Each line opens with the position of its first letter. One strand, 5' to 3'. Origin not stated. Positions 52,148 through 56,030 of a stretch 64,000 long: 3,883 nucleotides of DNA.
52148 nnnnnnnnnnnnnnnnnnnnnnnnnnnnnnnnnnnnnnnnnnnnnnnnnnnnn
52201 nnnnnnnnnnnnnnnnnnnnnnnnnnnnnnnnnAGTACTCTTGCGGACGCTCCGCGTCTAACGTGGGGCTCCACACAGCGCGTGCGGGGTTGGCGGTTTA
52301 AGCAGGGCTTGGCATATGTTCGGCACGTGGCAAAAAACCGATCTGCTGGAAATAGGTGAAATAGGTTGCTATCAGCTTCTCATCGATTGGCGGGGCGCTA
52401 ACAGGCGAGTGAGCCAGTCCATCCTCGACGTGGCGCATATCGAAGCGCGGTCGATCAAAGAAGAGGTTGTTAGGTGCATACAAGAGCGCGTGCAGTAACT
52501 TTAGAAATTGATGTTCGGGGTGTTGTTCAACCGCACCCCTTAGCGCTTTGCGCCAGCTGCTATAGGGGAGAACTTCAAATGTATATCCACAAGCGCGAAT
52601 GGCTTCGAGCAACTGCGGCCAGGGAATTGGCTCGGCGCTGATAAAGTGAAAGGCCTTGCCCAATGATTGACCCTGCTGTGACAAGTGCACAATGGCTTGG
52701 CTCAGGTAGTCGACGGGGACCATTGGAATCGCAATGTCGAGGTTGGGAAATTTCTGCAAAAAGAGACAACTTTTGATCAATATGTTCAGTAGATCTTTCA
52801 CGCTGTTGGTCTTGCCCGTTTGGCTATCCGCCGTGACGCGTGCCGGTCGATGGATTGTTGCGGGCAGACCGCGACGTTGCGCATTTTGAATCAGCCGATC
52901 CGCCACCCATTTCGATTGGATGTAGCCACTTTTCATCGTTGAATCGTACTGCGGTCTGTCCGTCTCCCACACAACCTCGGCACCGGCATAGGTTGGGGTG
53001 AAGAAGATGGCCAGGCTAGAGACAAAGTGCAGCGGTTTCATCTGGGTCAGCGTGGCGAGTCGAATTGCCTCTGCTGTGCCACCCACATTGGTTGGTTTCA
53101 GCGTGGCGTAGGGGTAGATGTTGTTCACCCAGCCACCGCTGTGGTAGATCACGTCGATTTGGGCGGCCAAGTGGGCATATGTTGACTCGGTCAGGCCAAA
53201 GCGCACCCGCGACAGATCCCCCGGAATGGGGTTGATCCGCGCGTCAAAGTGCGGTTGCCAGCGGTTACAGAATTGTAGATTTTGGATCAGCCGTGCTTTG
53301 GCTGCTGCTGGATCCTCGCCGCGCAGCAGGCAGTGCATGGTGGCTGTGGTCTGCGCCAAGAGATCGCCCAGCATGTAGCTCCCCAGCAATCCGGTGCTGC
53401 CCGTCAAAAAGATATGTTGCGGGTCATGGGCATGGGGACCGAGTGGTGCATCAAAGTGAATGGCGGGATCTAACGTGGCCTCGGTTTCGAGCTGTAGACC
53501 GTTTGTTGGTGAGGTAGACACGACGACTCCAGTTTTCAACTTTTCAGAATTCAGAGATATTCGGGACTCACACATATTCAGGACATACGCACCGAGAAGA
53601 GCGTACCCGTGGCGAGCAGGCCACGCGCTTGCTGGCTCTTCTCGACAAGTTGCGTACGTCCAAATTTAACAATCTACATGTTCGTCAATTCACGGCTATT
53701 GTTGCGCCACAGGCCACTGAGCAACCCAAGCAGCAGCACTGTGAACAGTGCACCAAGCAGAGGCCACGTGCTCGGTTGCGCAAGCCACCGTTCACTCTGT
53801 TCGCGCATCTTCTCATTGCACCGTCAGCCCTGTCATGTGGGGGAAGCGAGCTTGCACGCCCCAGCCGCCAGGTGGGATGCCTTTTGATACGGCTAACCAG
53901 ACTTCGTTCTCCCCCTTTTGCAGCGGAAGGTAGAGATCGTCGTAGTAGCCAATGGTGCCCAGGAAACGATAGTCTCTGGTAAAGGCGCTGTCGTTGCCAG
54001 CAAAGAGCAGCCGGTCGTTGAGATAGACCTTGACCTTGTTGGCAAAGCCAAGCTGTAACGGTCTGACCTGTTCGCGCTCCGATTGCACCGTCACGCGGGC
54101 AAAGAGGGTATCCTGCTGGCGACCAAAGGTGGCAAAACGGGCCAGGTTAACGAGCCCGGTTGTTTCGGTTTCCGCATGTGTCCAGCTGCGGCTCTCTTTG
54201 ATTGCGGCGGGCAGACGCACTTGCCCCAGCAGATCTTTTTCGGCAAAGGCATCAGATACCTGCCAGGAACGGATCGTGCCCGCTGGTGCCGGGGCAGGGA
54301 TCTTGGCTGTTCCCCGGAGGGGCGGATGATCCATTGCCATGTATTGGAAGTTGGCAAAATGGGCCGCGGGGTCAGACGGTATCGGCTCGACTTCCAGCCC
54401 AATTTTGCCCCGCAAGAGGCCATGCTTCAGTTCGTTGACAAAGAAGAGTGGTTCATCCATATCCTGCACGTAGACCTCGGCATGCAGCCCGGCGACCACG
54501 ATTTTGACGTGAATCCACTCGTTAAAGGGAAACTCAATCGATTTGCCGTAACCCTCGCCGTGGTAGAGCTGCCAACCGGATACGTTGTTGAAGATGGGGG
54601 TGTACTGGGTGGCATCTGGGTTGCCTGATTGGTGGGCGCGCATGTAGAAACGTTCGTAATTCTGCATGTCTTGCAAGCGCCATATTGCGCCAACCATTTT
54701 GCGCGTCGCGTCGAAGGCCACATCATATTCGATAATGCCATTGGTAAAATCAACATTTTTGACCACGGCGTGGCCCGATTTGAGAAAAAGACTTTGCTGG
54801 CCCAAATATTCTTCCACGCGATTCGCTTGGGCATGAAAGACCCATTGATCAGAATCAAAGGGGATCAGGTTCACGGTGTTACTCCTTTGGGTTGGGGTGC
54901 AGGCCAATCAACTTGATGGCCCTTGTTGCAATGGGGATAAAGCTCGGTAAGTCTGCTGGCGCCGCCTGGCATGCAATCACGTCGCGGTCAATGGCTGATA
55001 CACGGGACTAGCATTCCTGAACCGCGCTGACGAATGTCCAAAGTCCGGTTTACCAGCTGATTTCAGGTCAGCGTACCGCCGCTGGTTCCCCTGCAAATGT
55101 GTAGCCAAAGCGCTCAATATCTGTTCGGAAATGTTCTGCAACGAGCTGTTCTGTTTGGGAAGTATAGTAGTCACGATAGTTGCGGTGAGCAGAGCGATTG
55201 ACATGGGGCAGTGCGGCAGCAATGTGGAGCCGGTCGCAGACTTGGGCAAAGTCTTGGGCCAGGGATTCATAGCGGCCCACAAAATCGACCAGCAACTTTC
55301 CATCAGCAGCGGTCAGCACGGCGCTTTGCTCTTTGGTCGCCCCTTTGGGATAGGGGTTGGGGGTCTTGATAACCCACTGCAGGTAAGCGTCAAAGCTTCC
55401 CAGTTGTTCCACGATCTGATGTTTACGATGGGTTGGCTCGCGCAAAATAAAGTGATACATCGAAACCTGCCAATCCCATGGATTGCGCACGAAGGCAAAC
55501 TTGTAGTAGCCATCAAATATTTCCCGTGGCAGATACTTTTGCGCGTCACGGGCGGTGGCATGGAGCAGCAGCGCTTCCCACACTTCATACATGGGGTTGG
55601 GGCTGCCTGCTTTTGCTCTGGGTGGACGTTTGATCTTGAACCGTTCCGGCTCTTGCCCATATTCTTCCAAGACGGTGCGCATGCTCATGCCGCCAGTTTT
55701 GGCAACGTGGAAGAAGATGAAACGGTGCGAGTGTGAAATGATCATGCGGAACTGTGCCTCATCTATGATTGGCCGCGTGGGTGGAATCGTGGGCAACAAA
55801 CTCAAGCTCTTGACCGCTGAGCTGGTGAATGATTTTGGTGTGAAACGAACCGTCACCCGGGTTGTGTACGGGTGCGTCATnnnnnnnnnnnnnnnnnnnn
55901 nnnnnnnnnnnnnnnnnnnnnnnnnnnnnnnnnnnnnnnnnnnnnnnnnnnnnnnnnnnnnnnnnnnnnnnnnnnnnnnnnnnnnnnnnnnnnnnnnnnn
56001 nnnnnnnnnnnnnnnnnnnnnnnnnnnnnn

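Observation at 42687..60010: Orphan ligase / carrier protein / radical-SAM / reductase gene cluster without KS or condensation domains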

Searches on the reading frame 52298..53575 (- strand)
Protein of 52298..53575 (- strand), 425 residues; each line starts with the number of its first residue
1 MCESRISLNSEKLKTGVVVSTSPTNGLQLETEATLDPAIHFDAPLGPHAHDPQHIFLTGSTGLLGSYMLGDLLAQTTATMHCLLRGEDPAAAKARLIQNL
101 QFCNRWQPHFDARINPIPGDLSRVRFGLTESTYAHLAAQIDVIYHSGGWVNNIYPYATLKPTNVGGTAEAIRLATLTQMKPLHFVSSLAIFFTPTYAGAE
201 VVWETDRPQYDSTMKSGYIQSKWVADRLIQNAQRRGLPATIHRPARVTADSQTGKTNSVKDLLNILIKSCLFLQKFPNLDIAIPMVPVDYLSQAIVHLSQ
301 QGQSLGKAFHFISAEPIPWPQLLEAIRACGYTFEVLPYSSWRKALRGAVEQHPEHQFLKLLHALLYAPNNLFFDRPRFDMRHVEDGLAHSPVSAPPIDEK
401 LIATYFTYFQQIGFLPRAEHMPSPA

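Call 3: search_protein_families(library=pfam, proteins=[window:52298-53575:-], max_evalue=0.01)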
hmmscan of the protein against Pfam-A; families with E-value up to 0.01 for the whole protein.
window:52298-53575:- (425 aa): 3 families
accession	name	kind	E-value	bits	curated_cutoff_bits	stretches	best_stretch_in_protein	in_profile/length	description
PF07993.18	NAD_binding_4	-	9.4e-58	195.8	20.1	1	57-295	1-258/258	Male sterility protein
PF01370.27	Epimerase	-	2.6e-10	40.6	20.9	1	55-269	1-192/240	NAD dependent epimerase/dehydratase family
PF01073.25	3Beta_HSD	-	0.0044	16.5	22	1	147-234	76-162/280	3-beta hydroxysteroid dehydrogenase/isomerase family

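Call 6: search_protein_families(library=ncbifam, proteins=[window:52298-53575:-], max_evalue=0.001)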
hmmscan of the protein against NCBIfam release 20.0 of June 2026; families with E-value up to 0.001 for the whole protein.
window:52298-53575:- (425 aa): 9 families
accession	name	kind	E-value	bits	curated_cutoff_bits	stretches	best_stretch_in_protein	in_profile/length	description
TIGR01746.1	Thioester-redct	subfamily_domain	6.7e-87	292.1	213.35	1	54-415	1-371/371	thioester reductase domain-containing protein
NF038078.1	NRPS_MxcG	equivalog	3.7e-67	226.6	2300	1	48-417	1078-1441/1442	myxochelin non-ribosomal peptide synthetase MxcG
TIGR03443.1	alpha_am_amid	equivalog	1.7e-65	221.2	1030.1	1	48-420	968-1361/1390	L-aminoadipate-semialdehyde dehydrogenase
NF005539.0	PRK07201.1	equivalog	4.7e-33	114.8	549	1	55-399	3-341/657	SDR family oxidoreductase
NF041592.1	carboxyl_red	equivalog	1.4e-32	112.3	1300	1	29-364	740-1103/1160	carboxylic acid reductase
NF047350.1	aureusi_NRPS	equivalog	2.6e-17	61.1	2500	1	54-335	2029-2304/2373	aureusimine non-ribosomal peptide synthetase AusA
TIGR03466.1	HpnA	hypoth_equivalog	1.1e-06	27.8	367.65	1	157-250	83-173/327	hopanoid-associated sugar epimerase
NF042423.1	oxyalk_red_Shew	equivalog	0.00029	20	580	0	161-245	92-172/331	2-alkyl-3-oxoalkanoate reductase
NF042422.1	oxyalk_red_OleD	equivalog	0.00065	19.2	580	0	134-247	57-168/329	2-alkyl-3-oxoalkanoate reductase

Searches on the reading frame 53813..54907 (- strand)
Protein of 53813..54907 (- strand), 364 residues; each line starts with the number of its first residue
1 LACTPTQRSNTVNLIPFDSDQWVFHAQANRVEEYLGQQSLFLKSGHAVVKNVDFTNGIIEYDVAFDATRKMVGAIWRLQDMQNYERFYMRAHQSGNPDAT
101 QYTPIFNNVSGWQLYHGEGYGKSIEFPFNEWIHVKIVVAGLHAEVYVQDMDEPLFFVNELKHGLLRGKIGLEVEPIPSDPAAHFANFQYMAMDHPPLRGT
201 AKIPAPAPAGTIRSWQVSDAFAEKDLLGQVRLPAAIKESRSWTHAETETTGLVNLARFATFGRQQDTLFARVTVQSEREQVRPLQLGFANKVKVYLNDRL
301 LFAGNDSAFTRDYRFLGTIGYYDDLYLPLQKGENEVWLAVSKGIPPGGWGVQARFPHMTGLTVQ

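Call 3: search_protein_families(library=pfam, proteins=[window:53813-54907:-], max_evalue=0.01)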
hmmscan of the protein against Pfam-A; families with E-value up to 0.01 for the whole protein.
window:53813-54907:- (364 aa): 1 family
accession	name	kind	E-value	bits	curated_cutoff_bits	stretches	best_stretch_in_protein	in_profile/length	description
PF06439.18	3keto-disac_hyd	-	0.005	17.3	26.8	0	43-172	40-173/187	3-keto-disaccharide hydrolase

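Call 6: search_protein_families(library=ncbifam, proteins=[window:53813-54907:-], max_evalue=0.001)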
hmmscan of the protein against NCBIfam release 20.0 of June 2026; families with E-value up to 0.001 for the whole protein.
window:53813-54907:- (364 aa): 0 families

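Call 15: search_protein_families(library=pfam, proteins=[window:53813-54907:-], max_evalue=10)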
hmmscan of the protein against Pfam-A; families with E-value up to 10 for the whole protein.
window:53813-54907:- (364 aa): 1 family
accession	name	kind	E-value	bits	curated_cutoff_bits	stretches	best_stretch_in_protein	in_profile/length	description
PF06439.18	3keto-disac_hyd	-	0.005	17.3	26.8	1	43-172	40-173/187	3-keto-disaccharide hydrolase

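Call 75: predict_structure(protein=window:53813-54907:-)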
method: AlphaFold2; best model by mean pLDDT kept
length: 364 residues; sequences in the alignment: 1
mean_pLDDT: 34.7   pTM: 0.30
mean pLDDT of the five models: 34.7, 34.7, 32.8, 27.4, 24.9
residues with pLDDT >= 90: 0; 70-90: 6; 50-70: 60; < 50: 298
segments of 3 or more residues with pLDDT < 50: 1-252, 262-264, 304-325, 342-351, 356-358
pLDDT, mean of each block of 10 residues (from residue 1): 23 23 23 26 26 29 27 23 22 23 22 27 37 37 36 29 26 40 26 22 22 21 25 36 33 51 53 65 49 61 40 27 51 69 41 50 55
secondary structure, 60 per line:
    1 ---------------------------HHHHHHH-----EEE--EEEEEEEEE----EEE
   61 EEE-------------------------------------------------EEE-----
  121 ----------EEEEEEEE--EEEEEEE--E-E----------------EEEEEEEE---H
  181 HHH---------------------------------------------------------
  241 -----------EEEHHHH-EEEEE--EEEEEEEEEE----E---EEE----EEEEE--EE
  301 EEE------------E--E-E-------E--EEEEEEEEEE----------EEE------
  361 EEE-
elements in order: H28-34 E40-42 E45-53 E58-63 E113-115 E131-138 E141-147 E169-176 H180-183 E252-254 H255-258 E260-264 E267-276 E285-287 E292-296 E299-303 E332-341 E352-354 E361-363

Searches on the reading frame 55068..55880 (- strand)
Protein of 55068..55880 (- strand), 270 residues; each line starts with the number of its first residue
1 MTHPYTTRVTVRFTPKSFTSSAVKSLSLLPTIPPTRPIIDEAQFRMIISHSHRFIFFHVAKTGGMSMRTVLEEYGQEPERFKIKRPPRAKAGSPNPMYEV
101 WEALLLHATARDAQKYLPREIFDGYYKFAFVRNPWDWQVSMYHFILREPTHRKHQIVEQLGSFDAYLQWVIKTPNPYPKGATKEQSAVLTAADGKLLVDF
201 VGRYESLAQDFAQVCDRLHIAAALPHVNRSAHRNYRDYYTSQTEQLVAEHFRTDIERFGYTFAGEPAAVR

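Call 3: search_protein_families(library=pfam, proteins=[window:55068-55880:-], max_evalue=0.01)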
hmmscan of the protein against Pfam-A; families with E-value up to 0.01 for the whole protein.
window:55068-55880:- (270 aa): 1 family
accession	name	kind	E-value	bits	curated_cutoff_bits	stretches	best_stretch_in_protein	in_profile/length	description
PF03567.20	Sulfotransfer_2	-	1.9e-12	48.3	22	1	45-260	2-251/252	Sulfotransferase family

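Call 6: search_protein_families(library=ncbifam, proteins=[window:55068-55880:-], max_evalue=0.001)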
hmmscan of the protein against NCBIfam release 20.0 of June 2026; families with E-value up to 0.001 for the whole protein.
window:55068-55880:- (270 aa): 0 families
